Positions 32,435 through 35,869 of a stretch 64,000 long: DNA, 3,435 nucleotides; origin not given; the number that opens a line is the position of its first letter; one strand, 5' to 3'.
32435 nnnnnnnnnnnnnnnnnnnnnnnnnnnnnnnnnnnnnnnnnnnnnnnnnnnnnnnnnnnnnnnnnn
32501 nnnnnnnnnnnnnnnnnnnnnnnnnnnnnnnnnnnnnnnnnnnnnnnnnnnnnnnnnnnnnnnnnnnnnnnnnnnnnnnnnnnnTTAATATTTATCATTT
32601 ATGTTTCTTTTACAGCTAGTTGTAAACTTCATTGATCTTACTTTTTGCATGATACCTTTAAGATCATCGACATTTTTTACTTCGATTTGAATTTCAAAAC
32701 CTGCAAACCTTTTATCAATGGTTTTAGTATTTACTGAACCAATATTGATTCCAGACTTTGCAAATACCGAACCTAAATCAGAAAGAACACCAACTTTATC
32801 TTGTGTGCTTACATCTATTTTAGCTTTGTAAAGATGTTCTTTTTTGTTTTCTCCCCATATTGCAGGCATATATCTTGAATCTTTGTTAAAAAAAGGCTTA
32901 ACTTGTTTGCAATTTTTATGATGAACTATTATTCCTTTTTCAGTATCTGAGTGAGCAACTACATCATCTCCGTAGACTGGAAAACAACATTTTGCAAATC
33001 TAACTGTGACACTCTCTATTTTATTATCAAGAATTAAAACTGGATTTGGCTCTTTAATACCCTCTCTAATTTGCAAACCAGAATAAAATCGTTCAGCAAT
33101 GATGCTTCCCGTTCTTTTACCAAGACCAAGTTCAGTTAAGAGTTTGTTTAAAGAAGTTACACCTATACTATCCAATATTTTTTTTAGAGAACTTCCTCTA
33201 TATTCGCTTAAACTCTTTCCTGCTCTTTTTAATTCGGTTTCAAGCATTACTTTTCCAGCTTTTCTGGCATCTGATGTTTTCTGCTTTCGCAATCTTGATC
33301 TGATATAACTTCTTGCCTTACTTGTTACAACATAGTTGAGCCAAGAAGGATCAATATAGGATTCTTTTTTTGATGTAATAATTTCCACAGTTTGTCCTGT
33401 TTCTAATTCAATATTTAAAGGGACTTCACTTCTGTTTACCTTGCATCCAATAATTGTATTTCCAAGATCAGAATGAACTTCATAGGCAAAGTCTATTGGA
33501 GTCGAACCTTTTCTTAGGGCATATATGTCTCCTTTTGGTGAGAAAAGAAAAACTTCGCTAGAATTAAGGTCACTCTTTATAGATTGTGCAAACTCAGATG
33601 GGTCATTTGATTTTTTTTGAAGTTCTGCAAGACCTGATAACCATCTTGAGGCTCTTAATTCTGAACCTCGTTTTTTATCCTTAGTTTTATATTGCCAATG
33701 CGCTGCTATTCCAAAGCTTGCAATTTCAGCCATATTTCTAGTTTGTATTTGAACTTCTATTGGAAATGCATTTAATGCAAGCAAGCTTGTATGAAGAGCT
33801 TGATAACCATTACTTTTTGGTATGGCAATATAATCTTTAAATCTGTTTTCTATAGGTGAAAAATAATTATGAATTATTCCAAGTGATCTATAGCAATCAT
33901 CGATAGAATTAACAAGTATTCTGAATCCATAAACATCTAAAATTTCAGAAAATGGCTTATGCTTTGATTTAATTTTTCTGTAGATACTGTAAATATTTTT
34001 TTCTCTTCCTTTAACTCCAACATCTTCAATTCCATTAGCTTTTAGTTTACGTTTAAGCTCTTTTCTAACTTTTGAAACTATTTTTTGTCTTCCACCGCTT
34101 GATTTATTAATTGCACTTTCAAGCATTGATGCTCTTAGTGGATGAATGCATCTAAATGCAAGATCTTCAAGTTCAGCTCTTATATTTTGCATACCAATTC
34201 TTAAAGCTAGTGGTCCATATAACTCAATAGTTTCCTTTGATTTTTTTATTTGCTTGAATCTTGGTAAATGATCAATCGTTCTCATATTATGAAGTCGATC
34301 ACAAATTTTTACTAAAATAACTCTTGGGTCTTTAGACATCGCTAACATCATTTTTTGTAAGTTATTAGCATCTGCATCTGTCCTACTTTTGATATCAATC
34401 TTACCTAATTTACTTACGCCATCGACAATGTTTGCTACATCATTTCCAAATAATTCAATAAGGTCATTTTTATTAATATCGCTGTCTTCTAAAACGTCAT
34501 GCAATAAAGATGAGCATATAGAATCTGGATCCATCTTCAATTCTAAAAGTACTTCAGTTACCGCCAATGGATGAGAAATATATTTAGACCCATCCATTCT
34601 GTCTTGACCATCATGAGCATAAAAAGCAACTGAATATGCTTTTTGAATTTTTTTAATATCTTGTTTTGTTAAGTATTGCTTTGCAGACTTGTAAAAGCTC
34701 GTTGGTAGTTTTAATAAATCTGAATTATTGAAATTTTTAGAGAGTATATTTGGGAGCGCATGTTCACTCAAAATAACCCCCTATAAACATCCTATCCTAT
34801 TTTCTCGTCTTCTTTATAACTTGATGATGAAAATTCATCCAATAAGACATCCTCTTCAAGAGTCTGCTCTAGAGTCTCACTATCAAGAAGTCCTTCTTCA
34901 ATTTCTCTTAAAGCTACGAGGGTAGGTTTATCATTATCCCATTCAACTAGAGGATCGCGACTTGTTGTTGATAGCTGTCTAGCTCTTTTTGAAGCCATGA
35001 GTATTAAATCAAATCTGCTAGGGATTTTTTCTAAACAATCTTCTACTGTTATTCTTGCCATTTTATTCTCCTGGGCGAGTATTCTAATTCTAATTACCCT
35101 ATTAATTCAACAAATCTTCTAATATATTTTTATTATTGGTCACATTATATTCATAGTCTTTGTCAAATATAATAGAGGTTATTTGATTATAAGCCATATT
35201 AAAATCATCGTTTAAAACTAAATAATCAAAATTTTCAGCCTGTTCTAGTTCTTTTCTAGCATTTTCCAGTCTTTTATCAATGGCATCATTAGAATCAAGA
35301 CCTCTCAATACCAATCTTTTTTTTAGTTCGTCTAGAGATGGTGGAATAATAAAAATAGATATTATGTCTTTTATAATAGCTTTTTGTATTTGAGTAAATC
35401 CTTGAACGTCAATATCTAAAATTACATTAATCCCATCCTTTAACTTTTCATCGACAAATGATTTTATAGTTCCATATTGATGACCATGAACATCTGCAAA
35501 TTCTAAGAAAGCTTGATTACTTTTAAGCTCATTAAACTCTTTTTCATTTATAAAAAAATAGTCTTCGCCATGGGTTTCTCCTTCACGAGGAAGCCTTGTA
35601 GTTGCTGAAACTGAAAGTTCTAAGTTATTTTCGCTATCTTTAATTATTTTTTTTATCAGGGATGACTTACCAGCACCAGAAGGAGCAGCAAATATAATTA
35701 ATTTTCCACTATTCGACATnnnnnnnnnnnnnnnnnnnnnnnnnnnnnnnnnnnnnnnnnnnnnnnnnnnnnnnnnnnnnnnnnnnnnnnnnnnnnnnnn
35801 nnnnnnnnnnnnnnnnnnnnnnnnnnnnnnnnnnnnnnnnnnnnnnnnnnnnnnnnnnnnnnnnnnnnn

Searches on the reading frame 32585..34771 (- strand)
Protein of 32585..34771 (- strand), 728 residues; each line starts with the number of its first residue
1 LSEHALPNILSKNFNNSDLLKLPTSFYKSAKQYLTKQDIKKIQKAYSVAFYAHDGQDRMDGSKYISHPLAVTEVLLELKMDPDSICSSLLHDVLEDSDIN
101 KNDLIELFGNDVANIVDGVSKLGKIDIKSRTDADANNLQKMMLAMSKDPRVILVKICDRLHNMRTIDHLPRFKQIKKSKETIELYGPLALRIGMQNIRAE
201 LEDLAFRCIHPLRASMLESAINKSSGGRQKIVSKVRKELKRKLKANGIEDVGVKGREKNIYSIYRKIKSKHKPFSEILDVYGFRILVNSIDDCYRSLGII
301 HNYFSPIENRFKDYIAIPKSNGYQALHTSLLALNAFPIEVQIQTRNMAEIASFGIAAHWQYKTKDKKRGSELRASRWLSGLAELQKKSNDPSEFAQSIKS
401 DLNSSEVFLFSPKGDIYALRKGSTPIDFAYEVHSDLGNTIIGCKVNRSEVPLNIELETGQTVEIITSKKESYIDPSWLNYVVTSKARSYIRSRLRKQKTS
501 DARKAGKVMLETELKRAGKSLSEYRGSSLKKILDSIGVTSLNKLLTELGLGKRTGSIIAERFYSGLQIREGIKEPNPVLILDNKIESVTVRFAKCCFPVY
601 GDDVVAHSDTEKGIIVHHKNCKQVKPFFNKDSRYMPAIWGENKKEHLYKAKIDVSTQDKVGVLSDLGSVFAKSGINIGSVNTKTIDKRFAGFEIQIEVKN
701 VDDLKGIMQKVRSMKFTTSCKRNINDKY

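Call 54: search_protein_families(library=pfam, max_evalue=0.00001, proteins=[window:32585-34771:-])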
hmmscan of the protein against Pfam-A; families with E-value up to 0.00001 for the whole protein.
window:32585-34771:- (728 aa): 8 families
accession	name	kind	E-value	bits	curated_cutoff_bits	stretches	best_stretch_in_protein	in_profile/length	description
PF04607.23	RelA_SpoT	-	9.2e-39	132.7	27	1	255-365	1-112/113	Region found in RelA / SpoT proteins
PF13328.12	HD_4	-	1.6e-36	125.8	27.2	1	45-194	1-155/156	HD domain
PF02824.27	TGS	-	7.6e-19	67.9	22.2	1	408-466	2-60/60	TGS domain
PF13291.12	ACT_4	-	8.3e-16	58.9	27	1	647-722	4-80/80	ACT domain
PF19296.4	RelA_AH_RIS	-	9.3e-10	39.3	23.8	1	480-567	3-87/185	RelA/SpoT, AH and RIS domains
PF01842.31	ACT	-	1.2e-09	38.2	27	1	654-713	5-63/66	ACT domain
PF01966.28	HD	-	8.7e-08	32.9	22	1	64-163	1-116/116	HD domain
PF22629.2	ACT_AHAS_ss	-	2.1e-06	28.2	27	1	653-714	2-62/67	AHAS small subunit-like ACT domain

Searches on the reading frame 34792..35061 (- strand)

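Call 54: search_protein_families(library=pfam, max_evalue=0.00001, proteins=[window:34792-35061:-])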
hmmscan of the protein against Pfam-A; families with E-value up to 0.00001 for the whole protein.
window:34792-35061:- (89 aa): 1 family
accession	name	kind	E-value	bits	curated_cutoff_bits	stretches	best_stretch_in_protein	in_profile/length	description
PF01192.27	RNA_pol_Rpb6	-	1.2e-18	67.3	26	1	8-59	1-51/53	RNA polymerase Rpb6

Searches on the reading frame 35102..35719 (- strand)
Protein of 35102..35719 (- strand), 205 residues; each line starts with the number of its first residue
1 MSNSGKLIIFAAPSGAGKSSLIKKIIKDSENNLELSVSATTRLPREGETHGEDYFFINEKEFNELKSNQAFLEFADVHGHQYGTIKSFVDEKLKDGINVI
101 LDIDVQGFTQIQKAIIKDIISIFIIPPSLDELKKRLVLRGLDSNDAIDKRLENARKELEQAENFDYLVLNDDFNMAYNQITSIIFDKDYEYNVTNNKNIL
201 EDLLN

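Call 54: search_protein_families(library=pfam, max_evalue=0.00001, proteins=[window:35102-35719:-])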
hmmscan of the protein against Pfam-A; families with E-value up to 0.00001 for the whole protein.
window:35102-35719:- (205 aa): 1 family
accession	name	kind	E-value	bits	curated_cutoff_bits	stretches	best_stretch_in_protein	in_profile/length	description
PF00625.27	Guanylate_kin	-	9.1e-49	166.1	25.2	1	5-185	2-180/182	Guanylate kinase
